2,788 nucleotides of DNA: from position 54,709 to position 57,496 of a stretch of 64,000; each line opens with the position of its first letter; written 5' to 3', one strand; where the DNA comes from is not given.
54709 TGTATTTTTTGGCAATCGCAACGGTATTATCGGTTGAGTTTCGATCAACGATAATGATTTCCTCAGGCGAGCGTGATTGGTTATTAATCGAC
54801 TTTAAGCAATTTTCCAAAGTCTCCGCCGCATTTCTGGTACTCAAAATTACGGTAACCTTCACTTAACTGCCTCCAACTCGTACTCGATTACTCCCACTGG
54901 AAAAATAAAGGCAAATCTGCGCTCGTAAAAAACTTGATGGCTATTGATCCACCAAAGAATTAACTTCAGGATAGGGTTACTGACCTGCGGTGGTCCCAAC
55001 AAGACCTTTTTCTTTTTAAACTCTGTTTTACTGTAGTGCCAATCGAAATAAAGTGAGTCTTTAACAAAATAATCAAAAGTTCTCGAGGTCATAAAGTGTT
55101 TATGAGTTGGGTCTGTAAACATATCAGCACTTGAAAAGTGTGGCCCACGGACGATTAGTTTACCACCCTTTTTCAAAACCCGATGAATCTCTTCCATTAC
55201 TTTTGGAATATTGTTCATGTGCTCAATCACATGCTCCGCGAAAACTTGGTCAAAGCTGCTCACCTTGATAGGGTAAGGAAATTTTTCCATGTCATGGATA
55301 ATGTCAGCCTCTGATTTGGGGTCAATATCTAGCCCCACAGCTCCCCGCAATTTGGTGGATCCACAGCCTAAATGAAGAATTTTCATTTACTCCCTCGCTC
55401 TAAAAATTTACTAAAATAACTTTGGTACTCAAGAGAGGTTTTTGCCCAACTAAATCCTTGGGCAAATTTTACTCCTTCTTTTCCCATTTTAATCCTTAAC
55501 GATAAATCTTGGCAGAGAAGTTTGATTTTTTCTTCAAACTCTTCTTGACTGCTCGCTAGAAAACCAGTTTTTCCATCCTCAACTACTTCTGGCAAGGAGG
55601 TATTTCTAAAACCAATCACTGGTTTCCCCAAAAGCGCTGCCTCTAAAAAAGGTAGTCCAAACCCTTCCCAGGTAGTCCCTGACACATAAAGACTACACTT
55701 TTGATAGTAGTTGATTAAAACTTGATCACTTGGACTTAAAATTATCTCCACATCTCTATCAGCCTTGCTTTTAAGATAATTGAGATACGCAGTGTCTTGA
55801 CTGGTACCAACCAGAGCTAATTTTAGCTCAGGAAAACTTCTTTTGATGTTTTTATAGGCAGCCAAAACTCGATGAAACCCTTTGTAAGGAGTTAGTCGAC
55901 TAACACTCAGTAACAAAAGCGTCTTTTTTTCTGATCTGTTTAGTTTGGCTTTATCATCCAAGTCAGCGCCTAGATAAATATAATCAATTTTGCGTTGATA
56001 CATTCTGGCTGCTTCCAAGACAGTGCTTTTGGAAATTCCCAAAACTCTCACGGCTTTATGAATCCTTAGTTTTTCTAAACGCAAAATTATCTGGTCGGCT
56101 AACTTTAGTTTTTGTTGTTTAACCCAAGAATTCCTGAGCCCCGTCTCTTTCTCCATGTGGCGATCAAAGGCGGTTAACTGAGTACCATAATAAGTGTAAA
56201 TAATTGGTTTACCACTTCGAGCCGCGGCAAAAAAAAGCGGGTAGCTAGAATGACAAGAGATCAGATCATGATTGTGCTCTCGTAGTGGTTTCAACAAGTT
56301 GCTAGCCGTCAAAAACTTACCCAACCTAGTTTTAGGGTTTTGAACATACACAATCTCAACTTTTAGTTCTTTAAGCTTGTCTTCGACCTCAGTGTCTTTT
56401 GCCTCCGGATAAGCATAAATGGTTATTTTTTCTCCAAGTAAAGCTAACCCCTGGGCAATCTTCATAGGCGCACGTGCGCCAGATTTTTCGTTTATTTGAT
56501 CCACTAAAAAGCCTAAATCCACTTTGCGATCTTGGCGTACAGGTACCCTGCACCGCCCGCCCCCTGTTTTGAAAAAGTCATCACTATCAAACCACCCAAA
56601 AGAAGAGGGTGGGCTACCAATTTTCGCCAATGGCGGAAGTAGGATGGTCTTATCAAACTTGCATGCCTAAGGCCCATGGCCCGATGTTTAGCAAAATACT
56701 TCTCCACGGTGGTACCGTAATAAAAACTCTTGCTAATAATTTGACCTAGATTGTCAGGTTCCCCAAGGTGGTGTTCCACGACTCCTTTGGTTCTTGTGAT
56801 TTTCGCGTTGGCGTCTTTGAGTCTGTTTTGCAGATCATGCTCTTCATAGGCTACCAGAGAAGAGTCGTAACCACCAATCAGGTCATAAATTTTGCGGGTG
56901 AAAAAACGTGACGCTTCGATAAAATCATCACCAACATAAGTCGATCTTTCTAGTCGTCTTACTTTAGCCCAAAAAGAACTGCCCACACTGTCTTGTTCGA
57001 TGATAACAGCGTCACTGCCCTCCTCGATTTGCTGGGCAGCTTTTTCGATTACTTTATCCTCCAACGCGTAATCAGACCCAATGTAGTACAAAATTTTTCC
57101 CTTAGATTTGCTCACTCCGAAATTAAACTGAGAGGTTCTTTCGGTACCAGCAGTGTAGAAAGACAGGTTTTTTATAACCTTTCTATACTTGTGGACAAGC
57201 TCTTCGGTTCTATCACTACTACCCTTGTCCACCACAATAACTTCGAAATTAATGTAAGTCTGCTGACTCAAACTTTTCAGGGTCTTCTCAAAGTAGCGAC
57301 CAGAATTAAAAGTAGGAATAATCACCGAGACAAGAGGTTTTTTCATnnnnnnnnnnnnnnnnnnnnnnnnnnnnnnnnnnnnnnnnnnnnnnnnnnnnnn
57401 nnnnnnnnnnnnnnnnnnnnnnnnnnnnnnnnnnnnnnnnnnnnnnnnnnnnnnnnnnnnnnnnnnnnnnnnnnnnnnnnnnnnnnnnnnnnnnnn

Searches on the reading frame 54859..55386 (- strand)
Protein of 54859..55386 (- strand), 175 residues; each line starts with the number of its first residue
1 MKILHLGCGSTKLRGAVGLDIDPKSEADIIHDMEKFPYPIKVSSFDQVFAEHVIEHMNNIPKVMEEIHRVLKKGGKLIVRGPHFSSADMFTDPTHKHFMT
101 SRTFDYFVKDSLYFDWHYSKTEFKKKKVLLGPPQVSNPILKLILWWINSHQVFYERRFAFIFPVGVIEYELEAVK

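Call 9: search_protein_families(library=pfam, proteins=[window:54859-55386:-], max_evalue=0.001)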
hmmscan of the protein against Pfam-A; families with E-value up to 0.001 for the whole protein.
window:54859-55386:- (175 aa): 6 families
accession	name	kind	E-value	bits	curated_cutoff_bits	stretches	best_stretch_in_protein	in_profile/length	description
PF08241.18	Methyltransf_11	-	2.4e-11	44.6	21.2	1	29-79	47-95/95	Methyltransferase domain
PF13847.12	Methyltransf_31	-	3.3e-08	33.8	27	1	31-83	61-113/145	Methyltransferase domain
PF08242.18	Methyltransf_12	-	1.8e-06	29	30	1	36-77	64-98/98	Methyltransferase domain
PF13489.12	Methyltransf_23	-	2.8e-06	27.6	27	1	41-92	80-131/164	Methyltransferase domain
PF13649.12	Methyltransf_25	-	6.1e-06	27.3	27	1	31-75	53-97/97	Methyltransferase domain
PF05148.21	Methyltransf_8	-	0.00052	20.4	27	1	3-130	76-207/219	Hypothetical methyltransferase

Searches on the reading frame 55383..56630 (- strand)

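Call 9: search_protein_families(library=pfam, proteins=[window:55383-56630:-], max_evalue=0.001)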
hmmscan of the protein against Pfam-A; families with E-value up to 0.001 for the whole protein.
window:55383-56630:- (415 aa): 7 families
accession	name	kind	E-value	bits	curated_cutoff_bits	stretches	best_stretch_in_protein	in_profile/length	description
PF00534.26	Glycos_transf_1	-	8.3e-30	104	26.4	1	231-386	9-169/172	Glycosyl transferases group 1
PF13692.12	Glyco_trans_1_4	-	8.3e-21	75.2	27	1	240-375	4-142/142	Glycosyl transferases group 1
PF13439.12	Glyco_transf_4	-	1.2e-13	51.8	28.5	1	58-225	11-169/170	Glycosyltransferase Family 4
PF20706.3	GT4-conflict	-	1.6e-05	24.5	26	1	59-340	22-310/385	Family 4 Glycosyltransferase in conflict systems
PF13524.12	Glyco_trans_1_2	-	9.8e-05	22.8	25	1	306-390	41-129/144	Glycosyl transferase-like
PF13579.12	Glyco_trans_4_4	-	0.00012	22.9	29.7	1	55-211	7-146/158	Glycosyl transferase 4-like domain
PF13477.12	Glyco_trans_4_2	-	0.00034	21.2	23.4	0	57-159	15-118/139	Glycosyl transferase 4-like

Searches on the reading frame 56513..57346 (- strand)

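Call 9: search_protein_families(library=pfam, proteins=[window:56513-57346:-], max_evalue=0.001)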
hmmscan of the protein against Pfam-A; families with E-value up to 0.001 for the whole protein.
window:56513-57346:- (277 aa): 3 families
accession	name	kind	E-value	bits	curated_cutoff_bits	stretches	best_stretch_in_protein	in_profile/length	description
PF00535.33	Glycos_transf_2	-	1.3e-23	84.2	23.3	1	7-147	1-143/168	Glycosyl transferase family 2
PF10111.15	Glyco_tranf_2_2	-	1.2e-08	35.3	27.3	1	7-107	1-111/276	Glycosyltransferase like family 2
PF13641.12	Glyco_tranf_2_3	-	2.9e-07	31.2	27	1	6-110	3-115/230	Glycosyltransferase like family 2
